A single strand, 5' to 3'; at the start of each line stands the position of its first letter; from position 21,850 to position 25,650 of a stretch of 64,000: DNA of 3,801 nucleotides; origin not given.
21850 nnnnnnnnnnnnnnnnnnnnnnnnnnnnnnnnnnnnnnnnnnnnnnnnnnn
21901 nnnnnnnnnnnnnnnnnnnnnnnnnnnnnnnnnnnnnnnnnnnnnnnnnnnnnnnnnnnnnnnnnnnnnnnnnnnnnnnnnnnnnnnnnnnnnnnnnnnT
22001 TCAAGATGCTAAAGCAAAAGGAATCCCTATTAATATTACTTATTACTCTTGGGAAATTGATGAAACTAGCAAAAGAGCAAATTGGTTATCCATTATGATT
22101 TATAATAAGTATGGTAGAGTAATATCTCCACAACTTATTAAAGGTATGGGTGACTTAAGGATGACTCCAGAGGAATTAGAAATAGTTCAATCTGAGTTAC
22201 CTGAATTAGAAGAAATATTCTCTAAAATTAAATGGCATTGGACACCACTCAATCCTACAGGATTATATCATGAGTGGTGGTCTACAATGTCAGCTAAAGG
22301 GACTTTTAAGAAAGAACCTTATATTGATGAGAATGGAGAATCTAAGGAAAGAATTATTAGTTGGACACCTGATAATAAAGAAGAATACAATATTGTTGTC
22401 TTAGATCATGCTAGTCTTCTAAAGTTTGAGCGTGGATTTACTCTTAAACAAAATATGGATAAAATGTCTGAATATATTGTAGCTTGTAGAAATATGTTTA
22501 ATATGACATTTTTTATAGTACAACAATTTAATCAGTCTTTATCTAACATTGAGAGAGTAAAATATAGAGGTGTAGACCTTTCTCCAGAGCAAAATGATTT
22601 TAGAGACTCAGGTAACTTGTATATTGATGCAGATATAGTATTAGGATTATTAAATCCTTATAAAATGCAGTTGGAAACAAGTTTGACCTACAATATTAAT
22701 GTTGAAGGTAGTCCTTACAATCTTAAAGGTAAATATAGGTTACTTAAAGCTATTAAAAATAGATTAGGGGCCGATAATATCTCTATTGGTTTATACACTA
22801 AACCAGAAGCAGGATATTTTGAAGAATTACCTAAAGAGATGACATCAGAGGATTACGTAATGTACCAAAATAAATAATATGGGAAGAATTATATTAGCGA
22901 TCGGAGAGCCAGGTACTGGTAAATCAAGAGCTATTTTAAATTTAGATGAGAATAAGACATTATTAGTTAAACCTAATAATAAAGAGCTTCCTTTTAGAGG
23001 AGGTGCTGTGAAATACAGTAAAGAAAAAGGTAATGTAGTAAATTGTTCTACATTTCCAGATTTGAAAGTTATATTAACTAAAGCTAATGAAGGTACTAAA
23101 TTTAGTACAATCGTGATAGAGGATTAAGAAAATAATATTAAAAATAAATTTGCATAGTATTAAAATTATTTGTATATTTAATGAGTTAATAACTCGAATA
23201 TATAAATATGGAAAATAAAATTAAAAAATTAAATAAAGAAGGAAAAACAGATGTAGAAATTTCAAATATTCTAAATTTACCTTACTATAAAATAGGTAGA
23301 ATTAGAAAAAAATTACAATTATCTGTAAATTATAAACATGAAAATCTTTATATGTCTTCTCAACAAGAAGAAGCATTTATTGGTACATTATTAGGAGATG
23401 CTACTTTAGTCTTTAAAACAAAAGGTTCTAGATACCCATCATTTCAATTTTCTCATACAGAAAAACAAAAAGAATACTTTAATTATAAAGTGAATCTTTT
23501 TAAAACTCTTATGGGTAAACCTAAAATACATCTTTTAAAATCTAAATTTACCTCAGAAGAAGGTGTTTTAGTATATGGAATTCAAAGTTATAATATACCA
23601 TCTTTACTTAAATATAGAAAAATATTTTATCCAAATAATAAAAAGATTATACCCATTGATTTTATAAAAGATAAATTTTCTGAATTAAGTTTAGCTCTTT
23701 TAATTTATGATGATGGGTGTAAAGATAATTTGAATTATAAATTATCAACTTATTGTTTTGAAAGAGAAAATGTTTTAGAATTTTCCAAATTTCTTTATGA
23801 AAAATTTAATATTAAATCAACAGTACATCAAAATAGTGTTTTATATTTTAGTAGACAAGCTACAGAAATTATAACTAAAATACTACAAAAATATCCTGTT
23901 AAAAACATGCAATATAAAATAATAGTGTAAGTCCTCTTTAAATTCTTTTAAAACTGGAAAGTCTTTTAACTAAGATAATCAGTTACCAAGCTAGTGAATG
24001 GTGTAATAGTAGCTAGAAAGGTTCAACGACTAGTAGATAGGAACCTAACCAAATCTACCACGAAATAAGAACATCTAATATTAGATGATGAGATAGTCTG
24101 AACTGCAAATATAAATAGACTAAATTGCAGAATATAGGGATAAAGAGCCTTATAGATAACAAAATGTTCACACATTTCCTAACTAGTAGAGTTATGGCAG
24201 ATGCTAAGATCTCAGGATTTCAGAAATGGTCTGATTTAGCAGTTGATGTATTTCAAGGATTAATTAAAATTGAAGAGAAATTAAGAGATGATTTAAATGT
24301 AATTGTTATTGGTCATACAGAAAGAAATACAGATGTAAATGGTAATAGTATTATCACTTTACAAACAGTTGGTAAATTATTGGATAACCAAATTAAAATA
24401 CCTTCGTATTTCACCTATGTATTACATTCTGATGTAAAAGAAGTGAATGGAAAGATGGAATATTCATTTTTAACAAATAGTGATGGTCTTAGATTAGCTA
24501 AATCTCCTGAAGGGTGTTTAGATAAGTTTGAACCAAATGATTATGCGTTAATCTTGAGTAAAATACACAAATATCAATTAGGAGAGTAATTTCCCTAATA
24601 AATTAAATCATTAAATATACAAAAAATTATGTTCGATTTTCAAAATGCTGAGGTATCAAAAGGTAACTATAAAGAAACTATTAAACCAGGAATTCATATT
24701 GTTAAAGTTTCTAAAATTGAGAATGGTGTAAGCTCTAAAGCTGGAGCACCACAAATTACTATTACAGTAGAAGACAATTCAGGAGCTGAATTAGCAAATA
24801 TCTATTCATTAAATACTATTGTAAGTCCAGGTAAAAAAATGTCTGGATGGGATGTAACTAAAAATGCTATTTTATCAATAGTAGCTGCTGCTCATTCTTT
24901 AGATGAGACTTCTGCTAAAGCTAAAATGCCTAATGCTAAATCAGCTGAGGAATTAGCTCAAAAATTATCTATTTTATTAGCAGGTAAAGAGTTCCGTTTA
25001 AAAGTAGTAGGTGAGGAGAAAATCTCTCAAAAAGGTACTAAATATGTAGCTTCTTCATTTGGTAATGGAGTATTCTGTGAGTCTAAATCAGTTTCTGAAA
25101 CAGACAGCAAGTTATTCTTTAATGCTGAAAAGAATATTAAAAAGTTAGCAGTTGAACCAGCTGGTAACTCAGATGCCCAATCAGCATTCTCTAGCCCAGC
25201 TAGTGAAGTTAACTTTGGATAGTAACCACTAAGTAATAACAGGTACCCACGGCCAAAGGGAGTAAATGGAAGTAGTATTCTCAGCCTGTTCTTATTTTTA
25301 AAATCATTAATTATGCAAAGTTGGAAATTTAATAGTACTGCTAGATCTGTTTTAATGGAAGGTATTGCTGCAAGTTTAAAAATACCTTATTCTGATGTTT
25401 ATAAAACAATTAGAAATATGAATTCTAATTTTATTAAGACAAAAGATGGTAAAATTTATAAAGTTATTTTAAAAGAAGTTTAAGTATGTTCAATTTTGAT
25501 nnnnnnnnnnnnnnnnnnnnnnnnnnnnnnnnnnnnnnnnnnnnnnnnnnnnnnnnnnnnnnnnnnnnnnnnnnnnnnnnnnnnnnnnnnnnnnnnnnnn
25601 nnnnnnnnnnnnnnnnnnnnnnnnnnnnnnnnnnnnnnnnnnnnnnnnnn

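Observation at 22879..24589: AAA_24/Sak4-like ATPase gene interrupted by a group I intron with a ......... HEG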

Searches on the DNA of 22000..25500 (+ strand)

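Call 6: search_dna_similar(query=window:22000-25500:+, collection=phages, mode=near, max_rows=20)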
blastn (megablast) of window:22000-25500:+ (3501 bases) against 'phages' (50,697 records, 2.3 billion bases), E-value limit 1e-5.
No match.
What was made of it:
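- Tried and rejected: Megablast of the region against deposited phages found nothing (call 6).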

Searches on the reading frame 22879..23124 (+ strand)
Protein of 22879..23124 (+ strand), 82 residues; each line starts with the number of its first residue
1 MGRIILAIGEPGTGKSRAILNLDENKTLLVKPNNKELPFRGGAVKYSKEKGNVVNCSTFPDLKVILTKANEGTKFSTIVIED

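Call 5: search_protein_families(library=pfam, proteins=[window:22879-23124:+], max_evalue=1)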
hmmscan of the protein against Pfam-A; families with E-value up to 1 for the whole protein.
window:22879-23124:+ (82 aa): 4 families
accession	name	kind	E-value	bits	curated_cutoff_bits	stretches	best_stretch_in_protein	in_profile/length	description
PF13401.12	AAA_22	-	0.0069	17.1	27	1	3-26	6-29/130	AAA domain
PF13479.12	AAA_24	-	0.0096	16.2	27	1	4-81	4-71/195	AAA domain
PF01443.25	Viral_helicase1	-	0.14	12.4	21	1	9-46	5-37/228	Viral superfamily 1 RNA helicase core domain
PF13481.12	AAA_25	-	0.19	11.8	27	1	2-27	33-58/195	AAA domain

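Call 9: search_protein_families(library=phrogs, proteins=[window:22879-23124:+], max_evalue=0.01)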
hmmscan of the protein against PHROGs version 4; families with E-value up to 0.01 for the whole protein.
window:22879-23124:+ (82 aa): 2 families
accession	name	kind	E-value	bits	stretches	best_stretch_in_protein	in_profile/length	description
phrog_2872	-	DNA, RNA and nucleotide metabolism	8.9e-16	59.1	1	1-82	1-82/219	Sak4-like ssDNA annealing protein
phrog_124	-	DNA, RNA and nucleotide metabolism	0.0015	19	1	4-81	45-115/382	Sak4-like ssDNA annealing protein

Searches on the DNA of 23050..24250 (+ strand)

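Call 4: search_rna_families(source=window, start=23050, end=24250, threshold=evalue, max_evalue=10, show_alignments=4)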
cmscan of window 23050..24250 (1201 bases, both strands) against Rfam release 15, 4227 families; matches with E-value up to 10: 3.
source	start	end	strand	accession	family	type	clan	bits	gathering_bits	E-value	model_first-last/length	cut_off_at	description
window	23875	24108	+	RF00028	Intron_gpI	Intron;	-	47.5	50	1.1e-10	1-253/253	no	Group I catalytic intron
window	24078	24125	+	RF00200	snoZ199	Gene; snRNA; snoRNA; CD-box;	-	18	47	7.2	1-84/84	no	Small nucleolar RNA Z199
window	23334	23375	-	RF00180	REN-SRE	Cis-reg;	-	16.3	41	0.5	1-37/37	no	Renin stability regulatory element (REN-SRE)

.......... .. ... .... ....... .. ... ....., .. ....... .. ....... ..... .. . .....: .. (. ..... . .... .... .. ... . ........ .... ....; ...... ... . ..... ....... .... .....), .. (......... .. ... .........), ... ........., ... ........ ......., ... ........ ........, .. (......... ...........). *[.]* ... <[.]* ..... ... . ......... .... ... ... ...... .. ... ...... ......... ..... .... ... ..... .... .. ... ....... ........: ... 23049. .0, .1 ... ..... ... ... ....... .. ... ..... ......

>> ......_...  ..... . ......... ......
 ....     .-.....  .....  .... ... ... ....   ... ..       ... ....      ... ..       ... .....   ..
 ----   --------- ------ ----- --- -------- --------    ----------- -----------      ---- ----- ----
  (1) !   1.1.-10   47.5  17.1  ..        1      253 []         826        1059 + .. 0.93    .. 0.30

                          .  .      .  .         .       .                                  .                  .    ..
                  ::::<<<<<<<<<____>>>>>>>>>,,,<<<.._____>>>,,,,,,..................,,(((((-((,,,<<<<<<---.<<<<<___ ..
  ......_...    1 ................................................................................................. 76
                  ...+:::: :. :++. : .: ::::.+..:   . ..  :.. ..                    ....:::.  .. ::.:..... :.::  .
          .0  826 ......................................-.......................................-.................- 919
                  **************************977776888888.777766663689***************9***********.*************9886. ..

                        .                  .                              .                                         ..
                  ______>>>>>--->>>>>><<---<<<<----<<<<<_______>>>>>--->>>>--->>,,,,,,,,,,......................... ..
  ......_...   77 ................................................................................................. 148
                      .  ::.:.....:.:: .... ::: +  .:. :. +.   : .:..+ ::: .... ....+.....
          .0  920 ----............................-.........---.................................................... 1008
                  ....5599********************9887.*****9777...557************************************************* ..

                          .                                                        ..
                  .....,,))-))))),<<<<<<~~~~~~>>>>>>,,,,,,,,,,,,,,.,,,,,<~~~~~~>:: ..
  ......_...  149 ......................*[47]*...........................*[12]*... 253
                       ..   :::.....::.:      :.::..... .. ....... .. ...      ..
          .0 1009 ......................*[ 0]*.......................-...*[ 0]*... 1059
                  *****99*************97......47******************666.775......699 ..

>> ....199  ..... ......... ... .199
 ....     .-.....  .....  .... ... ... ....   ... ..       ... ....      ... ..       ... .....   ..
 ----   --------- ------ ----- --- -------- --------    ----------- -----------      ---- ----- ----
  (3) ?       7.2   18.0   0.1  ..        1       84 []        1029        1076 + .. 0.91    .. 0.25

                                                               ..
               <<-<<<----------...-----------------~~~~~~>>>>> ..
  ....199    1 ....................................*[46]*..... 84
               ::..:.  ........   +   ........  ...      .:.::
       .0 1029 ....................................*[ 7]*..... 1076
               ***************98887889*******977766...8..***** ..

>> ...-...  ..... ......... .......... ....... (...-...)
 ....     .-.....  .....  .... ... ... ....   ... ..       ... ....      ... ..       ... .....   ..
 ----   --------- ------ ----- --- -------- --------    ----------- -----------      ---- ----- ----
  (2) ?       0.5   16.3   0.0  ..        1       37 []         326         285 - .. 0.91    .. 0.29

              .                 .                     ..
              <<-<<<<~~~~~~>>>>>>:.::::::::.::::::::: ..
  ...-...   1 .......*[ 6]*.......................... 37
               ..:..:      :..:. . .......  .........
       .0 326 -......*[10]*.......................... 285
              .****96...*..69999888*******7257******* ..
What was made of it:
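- Checked: RF00028 matches 23875..24108 at 47.5 bits, E=1.1e-10 for the 1.2-kb stretch (call 4).
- The sub-threshold RF00028 score (call 4). The score deficit comes from the ORF in the P1 loop disrupting the model's 5' part (alignment in call 4).
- Tried and rejected: The intron appeared only in the permissive scan of the 1.2-kb stretch (call 4).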

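Call 54: search_rna_families(sources=[L183, L176, L181, L216, L172, L186, L198, L004, L144], threshold=evalue, max_evalue=0.001)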
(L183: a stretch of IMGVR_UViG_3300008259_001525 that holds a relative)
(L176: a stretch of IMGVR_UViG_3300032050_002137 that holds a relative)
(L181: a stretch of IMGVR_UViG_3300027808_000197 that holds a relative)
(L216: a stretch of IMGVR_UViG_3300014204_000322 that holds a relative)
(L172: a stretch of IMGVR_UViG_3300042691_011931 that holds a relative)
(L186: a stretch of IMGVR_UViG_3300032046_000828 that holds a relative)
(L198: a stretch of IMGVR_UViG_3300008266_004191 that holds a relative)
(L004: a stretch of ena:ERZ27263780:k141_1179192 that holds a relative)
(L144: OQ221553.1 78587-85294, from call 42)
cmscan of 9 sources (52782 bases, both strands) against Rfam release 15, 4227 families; matches with E-value up to 0.001: 2.
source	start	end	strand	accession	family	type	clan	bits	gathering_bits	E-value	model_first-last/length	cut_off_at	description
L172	1792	2005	+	RF00028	Intron_gpI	Intron;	-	58.8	50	1.9e-12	1-253/253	no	Group I catalytic intron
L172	2140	2352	+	RF00028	Intron_gpI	Intron;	-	34.7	50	3.1e-05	47-158/253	no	Group I catalytic intron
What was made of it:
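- Tried and rejected: It found nothing in the other site-B loci, in the site-C element, or in the split helicase genes of relatives (call 54), so those elements remain only partly characterised.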

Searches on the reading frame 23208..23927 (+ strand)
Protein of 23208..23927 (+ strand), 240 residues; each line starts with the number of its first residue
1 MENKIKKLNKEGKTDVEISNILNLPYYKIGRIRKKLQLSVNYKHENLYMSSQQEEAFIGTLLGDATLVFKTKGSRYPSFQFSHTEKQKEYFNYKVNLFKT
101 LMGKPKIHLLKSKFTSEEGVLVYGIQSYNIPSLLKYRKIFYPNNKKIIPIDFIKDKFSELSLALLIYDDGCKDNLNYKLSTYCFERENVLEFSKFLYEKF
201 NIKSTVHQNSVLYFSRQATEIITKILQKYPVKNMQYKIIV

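Call 5: search_protein_families(library=pfam, proteins=[window:23208-23927:+], max_evalue=1)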
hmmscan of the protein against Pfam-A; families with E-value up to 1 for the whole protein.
window:23208-23927:+ (240 aa): 2 families
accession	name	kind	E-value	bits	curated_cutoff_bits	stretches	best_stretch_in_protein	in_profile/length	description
PF03161.18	LAGLIDADG_2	-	2.4e-30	106.1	25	1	55-215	2-161/168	LAGLIDADG DNA endonuclease family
PF14129.11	DUF4296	-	0.043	14.8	27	1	185-228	34-76/87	Domain of unknown function (DUF4296)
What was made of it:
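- Checked: The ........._2 ORF lies at 23208..23930 (Pfam E=2.4e-30, call 5).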

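Call 9: search_protein_families(library=phrogs, proteins=[window:23208-23927:+], max_evalue=0.01)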
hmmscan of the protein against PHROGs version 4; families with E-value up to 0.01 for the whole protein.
window:23208-23927:+ (240 aa): 2 families
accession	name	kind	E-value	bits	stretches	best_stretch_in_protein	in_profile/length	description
phrog_11023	-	DNA, RNA and nucleotide metabolism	2.7e-14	54.3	1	49-238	3-180/185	homing endonuclease with LAGLIDADG motif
phrog_9759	-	DNA, RNA and nucleotide metabolism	1.7e-09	39.1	1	8-210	15-201/242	DNA binding protein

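Call 33: search_solved_structures(query=window:23208-23927:+, max_evalue=0.01, show_alignments=1)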
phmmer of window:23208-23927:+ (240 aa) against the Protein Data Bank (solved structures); distinct sequences matched with E-value up to 0.01: 6.
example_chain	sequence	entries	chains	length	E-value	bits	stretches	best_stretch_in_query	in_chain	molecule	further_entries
5a0m_B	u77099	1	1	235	1.8e-11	47.2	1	36-238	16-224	INTRON-ENCODED ENDONUCLEASE I-SCEI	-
3ool_A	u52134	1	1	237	2.2e-11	46.9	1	35-238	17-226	Intron encoded endonuclease I-SceI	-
1r7m_A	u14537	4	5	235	2.4e-11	46.8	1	36-238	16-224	Intron-encoded endonuclease I-SceI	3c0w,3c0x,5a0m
6x1j_A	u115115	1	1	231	1.3e-10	44.4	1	38-239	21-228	Probable intron-encoded endonuclease 1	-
3oor_A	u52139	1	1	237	3.1e-10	43.1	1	35-238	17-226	Intron encoded endonuclease I-SceI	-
8vd6_A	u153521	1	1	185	0.0056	19.4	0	3-29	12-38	CAP REPEAT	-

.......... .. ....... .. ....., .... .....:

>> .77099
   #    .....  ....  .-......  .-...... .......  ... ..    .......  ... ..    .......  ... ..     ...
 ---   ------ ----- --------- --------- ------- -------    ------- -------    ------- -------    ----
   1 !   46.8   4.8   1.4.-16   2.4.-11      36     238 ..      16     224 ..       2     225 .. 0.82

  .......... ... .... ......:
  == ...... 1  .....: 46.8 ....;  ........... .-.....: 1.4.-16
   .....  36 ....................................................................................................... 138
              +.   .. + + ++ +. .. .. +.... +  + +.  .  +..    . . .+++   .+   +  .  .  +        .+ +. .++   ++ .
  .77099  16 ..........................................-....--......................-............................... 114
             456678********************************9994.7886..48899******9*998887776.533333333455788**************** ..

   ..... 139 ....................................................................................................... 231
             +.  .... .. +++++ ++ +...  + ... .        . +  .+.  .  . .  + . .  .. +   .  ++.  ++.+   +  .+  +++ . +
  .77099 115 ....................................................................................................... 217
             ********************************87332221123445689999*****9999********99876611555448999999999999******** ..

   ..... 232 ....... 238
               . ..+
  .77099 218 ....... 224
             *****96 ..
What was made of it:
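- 23208..23930 (+): Homing endonuclease gene, 240 aa: a double-motif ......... enzyme (motifs at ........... and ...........) with an N-terminal extension. It lies inside the P1 loop, and its stop codon 23928-30 abuts the internal guide sequence. Pfam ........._2 2.4e-30 (call 5); PHROG 11023 (call 9); I-SceI 1.8e-11 (call 33).
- On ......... homing endonuclease (Pfam PF03161): The motifs GTLLGDA and LIYDDG align to the I-SceI motifs (call 33).
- Closest known: I-SceI. Same: It is a monomeric double-motif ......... enzyme of about 235 aa, and the alignment covers residues 36-238 with both motifs aligned (E=1.8e-11, call 33).
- Both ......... motifs align to those of I-SceI (call 33). The ORF is full length with both catalytic motifs (call 33).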

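Call 41: search_dna_similar(query=window:23208-23927:+, collection=phages, mode=protein, max_rows=15)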
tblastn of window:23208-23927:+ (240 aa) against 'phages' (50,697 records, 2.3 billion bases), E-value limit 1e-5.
Records with a match: 4; places in all: 4; records where one place covers at least 80% of the query: 4.
Best place of each record, by identity: <60% 4.
By first word of the organism name: Bacteroides 4.
By host as written in the record: Bacteroides intestinalis DSM 108646 4.
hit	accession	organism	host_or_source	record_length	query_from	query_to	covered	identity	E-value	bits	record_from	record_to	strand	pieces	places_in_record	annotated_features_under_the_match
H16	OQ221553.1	Bacteroides phage PhiCrAssBcn18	Bacteroides intestinalis DSM 108646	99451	4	240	99%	29.8%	2e-10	66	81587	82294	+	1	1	hypothetical protein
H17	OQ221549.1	Bacteroides phage PhiCrAssBcn14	Bacteroides intestinalis DSM 108646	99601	4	240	99%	29.8%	2e-10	66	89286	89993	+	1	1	hypothetical protein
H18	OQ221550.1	Bacteroides phage PhiCrAssBcn15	Bacteroides intestinalis DSM 108646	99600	4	240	99%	29.8%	2e-10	66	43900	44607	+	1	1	hypothetical protein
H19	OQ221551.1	Bacteroides phage PhiCrAssBcn16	Bacteroides intestinalis DSM 108646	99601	4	240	99%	29.8%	2e-10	66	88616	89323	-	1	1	hypothetical protein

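Call 42: get_annotated_region(hit=H16, flank=3000)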
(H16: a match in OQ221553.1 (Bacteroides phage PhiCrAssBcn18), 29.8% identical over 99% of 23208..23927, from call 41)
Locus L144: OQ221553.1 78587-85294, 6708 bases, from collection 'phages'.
description: Bacteroides phage PhiCrAssBcn18, partial genome.
organism: Bacteroides phage PhiCrAssBcn18 (NCBI taxid 3023100)
taxonomy: Viruses; Duplodnaviria; Heunggongvirae; Uroviricota; Caudoviricetes; Crassvirales; Steigviridae; Asinivirinae; Kehishuvirus
host: Bacteroides intestinalis DSM 108646; source: wastewater; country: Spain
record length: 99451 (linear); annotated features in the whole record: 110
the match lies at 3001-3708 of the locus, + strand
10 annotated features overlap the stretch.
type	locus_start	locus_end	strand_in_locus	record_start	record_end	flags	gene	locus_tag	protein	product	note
CDS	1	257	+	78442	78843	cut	-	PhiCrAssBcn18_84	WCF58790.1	hypothetical protein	-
CDS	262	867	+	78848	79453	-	-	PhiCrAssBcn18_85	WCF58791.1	hypothetical protein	-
CDS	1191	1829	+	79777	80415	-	-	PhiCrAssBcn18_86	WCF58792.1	GIY-YIG nuclease family protein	-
CDS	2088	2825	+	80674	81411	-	-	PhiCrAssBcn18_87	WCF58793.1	replicative DNA helicase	-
CDS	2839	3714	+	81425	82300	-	-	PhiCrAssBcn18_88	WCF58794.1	hypothetical protein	-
CDS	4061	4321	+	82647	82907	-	-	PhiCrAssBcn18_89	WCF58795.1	replicative DNA helicase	-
CDS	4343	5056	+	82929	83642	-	-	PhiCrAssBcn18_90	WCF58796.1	hypothetical protein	-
CDS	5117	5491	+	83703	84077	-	-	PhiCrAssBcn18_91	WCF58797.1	hypothetical protein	-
CDS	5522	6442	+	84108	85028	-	-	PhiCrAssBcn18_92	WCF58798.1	hypothetical protein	-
CDS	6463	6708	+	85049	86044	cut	-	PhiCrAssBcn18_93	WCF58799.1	DNA primase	-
